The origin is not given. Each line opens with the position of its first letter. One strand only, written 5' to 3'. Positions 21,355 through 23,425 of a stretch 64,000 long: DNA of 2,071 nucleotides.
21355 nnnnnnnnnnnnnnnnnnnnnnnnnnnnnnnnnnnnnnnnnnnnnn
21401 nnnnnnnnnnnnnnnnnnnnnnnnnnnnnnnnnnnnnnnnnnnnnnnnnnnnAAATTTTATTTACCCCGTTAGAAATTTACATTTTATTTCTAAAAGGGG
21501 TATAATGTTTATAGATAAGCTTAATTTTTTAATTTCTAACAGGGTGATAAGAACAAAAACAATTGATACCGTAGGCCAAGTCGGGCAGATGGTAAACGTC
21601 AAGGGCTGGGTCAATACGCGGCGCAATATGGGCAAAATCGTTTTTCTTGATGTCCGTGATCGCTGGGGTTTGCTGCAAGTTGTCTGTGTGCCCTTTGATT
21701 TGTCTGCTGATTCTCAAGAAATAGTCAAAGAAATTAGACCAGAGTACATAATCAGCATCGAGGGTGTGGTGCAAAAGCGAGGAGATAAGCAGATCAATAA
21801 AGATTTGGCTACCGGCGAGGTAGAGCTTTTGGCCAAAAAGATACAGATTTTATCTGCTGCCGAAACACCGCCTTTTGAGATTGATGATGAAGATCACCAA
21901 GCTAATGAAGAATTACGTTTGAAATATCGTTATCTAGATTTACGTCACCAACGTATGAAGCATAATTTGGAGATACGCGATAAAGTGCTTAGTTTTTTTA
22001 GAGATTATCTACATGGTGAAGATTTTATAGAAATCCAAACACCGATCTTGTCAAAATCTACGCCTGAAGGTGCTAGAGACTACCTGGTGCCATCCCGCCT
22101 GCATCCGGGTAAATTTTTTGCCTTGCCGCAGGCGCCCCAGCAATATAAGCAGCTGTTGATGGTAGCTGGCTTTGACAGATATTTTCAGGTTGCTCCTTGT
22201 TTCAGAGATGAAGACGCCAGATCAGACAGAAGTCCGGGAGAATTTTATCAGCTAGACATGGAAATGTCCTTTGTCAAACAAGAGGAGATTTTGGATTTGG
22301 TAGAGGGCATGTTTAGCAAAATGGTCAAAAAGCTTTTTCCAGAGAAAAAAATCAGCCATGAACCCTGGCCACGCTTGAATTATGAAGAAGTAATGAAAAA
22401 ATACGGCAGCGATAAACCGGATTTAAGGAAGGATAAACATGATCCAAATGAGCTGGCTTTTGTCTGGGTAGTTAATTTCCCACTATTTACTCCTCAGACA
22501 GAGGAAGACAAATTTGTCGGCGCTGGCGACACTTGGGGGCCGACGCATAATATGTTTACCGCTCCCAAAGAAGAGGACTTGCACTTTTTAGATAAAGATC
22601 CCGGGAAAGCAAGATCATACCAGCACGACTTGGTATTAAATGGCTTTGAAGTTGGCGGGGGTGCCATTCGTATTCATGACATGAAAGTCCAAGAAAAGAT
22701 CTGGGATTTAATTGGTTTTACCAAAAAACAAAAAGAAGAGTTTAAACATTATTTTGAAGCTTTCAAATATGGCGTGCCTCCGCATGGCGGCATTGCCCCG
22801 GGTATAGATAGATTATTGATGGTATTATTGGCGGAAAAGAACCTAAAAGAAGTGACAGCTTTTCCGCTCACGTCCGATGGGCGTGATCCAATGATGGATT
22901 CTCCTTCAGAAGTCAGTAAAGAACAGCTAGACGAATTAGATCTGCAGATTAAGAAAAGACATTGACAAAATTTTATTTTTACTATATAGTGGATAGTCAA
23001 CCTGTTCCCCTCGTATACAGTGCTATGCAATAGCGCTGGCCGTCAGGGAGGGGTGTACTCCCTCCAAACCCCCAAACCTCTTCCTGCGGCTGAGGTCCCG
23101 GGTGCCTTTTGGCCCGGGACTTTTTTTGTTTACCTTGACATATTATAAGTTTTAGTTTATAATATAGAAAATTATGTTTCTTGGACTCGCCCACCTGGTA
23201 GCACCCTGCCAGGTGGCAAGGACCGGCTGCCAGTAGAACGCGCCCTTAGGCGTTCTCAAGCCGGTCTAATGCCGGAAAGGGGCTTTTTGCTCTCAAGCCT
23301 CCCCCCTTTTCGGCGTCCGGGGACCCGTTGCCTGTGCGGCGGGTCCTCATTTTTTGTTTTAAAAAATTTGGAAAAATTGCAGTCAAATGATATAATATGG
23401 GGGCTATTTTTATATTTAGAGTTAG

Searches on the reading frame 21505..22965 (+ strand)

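Call 84: search_protein_families(library=ncbifam, proteins=[window:21505-22965:+], max_evalue=0.00001)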
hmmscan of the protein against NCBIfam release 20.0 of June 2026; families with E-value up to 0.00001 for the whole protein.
window:21505-22965:+ (486 aa): 15 families
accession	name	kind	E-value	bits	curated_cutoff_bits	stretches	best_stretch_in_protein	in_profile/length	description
NF001750.0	PRK00476.1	equivalog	2.4e-188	627.2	443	2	24-310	15-296/590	aspartate--tRNA ligase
TIGR00459.1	aspS_bact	equivalog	8.2e-167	556.1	373.85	2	24-310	13-291/586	aspartate--tRNA ligase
NF009460.0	PRK12820.1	equivalog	3.7e-121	405.5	1379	2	22-310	30-324/723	bifunctional aspartyl-tRNA synthetase/aspartyl/glutamyl-tRNA amidotransferase subunit C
NF003483.0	PRK05159.1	equivalog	6.1e-75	252.7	353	1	25-454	14-430/438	aspartate--tRNA(Asn) ligase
TIGR00458.1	aspS_nondisc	equivalog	1.2e-68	232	368.4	1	27-455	12-421/428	aspartate--tRNA(Asn) ligase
NF003037.0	PRK03932.1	equivalog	1.9e-45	155.6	414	1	18-457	7-446/451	asparagine--tRNA ligase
NF001756.1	PRK00484.1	subfamily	3.8e-42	144.6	468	2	23-302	47-323/488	lysine--tRNA ligase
TIGR00457.1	asnS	equivalog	8.9e-41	140.1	342.6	2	21-283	10-270/455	asparagine--tRNA ligase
TIGR00499.1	lysS_bact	equivalog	1.4e-39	136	427.6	2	27-311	53-334/496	lysine--tRNA ligase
NF002821.0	PRK02983.1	equivalog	1.9e-27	95.7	742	2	25-273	657-895/1102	bifunctional lysylphosphatidylglycerol synthetase/lysine--tRNA ligase LysX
NF009101.0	PRK12445.1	subfamily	1.1e-24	86.9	1026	1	28-285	66-313/505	lysine--tRNA ligase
NF005054.0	PRK06462.1-4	equivalog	4.3e-22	78.6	309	1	140-326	10-211/318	asparagine synthetase A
TIGR00462.1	genX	equivalog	1.3e-16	60.9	286.9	2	156-305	2-147/304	EF-P lysine aminoacylase EpmA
NF005052.0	PRK06462.1-1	equivalog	9.3e-16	57.8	368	1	126-278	20-174/353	asparagine synthetase A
NF006828.0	PRK09350.1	equivalog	1.1e-14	54.4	264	1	376-455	238-322/325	elongation factor P--(R)-beta-lysine ligase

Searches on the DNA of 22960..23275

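Call 77: search_rna_families(source=window, start=22960, end=23275, threshold=evalue, max_evalue=1)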
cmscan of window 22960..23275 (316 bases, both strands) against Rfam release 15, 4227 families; matches with E-value up to 1: 6.
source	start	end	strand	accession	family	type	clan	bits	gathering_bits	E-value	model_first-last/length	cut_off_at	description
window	23092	23123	+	RF03684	mir-1990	Gene; miRNA;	-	16.8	63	0.31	18-58/75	no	mir-1990 microRNA precursor family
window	23055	23127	+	RF01489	sbrA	Gene; sRNA;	-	16.7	45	0.63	1-71/71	no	Listeria sRNA sbrA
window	23029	23128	+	RF00021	Spot_42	Gene; sRNA;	-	16.5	80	0.85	1-115/115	no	Spot 42 RNA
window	23046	23127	+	RF02866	ncS16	Gene; sRNA;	-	16.1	48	0.91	1-83/83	no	Burkholderia sRNA 16 (Bc_KC_sr1)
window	23069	23127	+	RF02837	anti-hemB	Gene; sRNA;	-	14.8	49.5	0.51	1-81/81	no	Burkholderia RNA 7 (anti-hemB)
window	22965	23007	-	RF00032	Histone3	Cis-reg;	-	13.8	34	0.85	1-46/46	no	Histone 3' UTR stem-loop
